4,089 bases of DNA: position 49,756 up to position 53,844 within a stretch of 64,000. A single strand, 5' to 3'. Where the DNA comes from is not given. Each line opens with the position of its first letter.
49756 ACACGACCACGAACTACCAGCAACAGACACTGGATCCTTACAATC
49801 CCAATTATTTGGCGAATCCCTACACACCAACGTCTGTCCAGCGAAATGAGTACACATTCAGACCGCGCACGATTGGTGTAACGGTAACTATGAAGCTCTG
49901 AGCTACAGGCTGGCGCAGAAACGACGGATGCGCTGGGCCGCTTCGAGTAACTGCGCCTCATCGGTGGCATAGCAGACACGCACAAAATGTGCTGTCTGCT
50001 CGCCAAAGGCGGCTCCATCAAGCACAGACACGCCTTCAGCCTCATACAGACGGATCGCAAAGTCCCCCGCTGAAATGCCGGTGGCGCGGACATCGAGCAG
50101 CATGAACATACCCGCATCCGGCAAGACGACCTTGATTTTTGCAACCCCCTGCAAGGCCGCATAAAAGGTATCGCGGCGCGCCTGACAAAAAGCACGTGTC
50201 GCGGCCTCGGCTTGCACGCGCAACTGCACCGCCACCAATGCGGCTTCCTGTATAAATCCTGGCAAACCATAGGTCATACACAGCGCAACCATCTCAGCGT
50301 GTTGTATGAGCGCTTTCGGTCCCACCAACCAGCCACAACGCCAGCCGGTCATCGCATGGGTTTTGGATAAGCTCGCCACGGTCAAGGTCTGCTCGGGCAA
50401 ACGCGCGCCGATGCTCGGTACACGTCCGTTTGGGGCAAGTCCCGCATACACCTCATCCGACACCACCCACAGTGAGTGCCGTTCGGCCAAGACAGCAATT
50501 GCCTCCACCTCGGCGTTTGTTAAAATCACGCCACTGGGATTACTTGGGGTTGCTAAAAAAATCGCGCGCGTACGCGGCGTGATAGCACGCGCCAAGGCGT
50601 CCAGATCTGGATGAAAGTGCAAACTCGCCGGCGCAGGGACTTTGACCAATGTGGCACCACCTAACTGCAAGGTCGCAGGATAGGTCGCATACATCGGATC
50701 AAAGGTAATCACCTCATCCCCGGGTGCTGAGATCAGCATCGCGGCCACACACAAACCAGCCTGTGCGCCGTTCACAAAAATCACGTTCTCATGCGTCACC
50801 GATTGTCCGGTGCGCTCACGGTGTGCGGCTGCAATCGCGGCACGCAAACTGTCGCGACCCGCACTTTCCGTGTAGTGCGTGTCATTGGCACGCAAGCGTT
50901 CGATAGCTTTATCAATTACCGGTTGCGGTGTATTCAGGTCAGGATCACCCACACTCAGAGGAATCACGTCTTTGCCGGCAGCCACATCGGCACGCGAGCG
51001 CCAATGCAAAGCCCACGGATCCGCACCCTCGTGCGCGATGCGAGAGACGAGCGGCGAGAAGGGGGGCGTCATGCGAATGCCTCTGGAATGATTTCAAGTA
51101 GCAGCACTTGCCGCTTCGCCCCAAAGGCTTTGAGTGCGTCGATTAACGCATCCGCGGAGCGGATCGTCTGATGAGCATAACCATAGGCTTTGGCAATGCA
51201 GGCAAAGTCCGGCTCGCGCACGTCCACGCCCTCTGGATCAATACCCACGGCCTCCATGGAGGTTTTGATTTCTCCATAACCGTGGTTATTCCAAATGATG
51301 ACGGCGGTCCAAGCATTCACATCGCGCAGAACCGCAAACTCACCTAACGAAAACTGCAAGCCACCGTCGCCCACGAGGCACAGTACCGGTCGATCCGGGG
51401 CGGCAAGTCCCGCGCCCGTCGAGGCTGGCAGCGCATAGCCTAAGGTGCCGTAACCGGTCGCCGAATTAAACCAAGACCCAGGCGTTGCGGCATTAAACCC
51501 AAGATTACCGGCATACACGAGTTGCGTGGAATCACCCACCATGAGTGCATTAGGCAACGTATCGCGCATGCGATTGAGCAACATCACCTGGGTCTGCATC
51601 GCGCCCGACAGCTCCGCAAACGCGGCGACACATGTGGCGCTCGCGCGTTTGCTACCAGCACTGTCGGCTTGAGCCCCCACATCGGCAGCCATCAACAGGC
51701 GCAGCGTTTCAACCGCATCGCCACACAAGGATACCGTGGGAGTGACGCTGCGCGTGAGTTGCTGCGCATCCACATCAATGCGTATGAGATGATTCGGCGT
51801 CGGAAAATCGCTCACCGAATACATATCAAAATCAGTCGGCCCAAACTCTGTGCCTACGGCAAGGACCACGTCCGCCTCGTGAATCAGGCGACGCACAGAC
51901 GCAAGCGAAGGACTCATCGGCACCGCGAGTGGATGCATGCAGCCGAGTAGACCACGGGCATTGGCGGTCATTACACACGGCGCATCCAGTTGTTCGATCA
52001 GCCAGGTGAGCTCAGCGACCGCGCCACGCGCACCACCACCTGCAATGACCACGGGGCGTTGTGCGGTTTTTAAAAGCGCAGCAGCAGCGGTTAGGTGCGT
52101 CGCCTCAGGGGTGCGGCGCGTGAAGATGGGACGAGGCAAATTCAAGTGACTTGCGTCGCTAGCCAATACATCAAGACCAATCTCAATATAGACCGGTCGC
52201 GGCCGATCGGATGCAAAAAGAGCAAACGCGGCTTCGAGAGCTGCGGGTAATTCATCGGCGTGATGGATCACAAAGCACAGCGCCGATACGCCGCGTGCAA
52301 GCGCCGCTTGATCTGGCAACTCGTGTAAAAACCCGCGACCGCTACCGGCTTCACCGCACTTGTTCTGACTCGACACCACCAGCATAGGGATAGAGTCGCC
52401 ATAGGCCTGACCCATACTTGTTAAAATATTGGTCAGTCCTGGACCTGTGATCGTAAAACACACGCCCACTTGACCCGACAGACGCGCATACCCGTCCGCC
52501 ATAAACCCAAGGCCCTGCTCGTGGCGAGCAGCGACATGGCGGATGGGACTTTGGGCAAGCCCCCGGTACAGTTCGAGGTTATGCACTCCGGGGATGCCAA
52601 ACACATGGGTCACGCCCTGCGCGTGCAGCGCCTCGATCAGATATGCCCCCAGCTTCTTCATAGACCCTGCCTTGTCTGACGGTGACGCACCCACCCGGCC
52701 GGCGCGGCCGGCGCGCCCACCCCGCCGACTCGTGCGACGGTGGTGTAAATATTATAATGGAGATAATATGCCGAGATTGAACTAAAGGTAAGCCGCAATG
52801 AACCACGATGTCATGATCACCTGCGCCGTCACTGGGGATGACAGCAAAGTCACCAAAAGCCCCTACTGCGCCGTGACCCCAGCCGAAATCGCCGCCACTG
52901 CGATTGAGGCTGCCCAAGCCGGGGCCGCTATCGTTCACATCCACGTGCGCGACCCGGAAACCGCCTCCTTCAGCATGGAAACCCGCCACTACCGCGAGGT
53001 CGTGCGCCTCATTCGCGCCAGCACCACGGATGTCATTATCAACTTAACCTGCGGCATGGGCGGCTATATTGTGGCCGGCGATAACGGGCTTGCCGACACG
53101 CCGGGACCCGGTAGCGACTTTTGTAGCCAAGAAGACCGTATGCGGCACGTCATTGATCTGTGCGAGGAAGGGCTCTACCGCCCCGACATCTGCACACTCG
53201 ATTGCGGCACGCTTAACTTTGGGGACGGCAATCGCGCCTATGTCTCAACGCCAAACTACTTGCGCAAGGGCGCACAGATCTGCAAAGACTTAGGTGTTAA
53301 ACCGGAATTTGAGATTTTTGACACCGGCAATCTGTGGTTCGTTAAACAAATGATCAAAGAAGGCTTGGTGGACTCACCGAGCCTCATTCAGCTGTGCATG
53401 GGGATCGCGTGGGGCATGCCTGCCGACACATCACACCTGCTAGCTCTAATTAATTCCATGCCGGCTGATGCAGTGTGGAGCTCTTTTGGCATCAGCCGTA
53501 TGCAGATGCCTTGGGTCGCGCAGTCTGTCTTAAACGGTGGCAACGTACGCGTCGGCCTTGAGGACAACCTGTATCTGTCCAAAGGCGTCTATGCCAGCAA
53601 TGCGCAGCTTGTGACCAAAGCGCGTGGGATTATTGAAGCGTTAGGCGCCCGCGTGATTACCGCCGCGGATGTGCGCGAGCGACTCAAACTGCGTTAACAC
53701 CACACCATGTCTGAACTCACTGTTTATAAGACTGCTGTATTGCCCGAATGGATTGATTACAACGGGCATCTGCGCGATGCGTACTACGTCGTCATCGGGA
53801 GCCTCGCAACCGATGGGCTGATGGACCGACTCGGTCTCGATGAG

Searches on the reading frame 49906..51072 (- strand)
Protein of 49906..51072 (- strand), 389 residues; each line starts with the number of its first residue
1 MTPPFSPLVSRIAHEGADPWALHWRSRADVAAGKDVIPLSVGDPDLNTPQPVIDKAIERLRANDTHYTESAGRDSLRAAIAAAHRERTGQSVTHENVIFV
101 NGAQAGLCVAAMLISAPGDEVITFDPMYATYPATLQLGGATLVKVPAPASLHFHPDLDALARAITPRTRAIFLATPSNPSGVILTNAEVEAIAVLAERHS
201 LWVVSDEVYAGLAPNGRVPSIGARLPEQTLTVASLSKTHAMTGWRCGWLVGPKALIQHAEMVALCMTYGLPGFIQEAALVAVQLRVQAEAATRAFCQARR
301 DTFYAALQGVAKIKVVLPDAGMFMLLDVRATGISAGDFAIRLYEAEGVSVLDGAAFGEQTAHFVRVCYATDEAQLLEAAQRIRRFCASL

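Call 52: search_protein_families(library=pfam, proteins=[window:49906-51072:-], max_evalue=0.00001)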
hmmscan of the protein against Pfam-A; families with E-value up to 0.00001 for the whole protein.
window:49906-51072:- (389 aa): 3 families
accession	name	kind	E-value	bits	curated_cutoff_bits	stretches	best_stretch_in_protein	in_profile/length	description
PF00155.27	Aminotran_1_2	-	2.2e-65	221.6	19.7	1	34-382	1-361/361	Aminotransferase class I and II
PF01041.23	DegT_DnrJ_EryC1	-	1.5e-07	31.4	19.8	1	92-206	37-145/360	DegT/DnrJ/EryC1/StrS aminotransferase family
PF01053.26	Cys_Met_Meta_PP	-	1e-06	28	27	1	96-210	70-177/381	Cys/Met metabolism PLP-dependent enzyme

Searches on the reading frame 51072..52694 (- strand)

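Call 52: search_protein_families(library=pfam, proteins=[window:51072-52694:-], max_evalue=0.00001)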
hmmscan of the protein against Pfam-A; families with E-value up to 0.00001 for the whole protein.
window:51072-52694:- (541 aa): 3 families
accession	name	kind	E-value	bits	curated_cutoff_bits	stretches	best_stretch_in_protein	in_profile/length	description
PF02776.23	TPP_enzyme_N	-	3.8e-39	133.6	26.8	1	14-132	2-119/119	Thiamine pyrophosphate enzyme, N-terminal TPP binding domain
PF02775.26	TPP_enzyme_C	-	1.5e-29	103.2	21.9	1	400-535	13-151/151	Thiamine pyrophosphate enzyme, C-terminal TPP binding domain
PF00205.28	TPP_enzyme_M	-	2.1e-28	99.2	30.4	1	202-333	2-136/137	Thiamine pyrophosphate enzyme, central domain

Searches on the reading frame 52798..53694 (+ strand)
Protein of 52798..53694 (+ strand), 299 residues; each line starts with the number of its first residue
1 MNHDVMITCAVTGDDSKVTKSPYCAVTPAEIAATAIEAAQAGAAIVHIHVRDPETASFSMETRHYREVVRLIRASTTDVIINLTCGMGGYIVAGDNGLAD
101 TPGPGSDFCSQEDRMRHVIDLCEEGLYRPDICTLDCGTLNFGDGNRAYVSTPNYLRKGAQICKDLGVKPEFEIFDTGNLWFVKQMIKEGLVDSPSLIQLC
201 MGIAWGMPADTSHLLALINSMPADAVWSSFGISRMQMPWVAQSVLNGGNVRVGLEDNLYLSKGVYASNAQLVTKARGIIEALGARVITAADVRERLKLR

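Call 53: search_protein_families(library=pfam, proteins=[window:52798-53694:+], max_evalue=0.00001)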
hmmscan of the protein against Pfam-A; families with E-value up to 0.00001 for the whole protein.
window:52798-53694:+ (299 aa): 1 family
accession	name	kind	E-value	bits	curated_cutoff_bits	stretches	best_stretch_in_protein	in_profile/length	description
PF05853.18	BKACE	-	7e-89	298.2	24.8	1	5-298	2-274/274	beta-keto acid cleavage enzyme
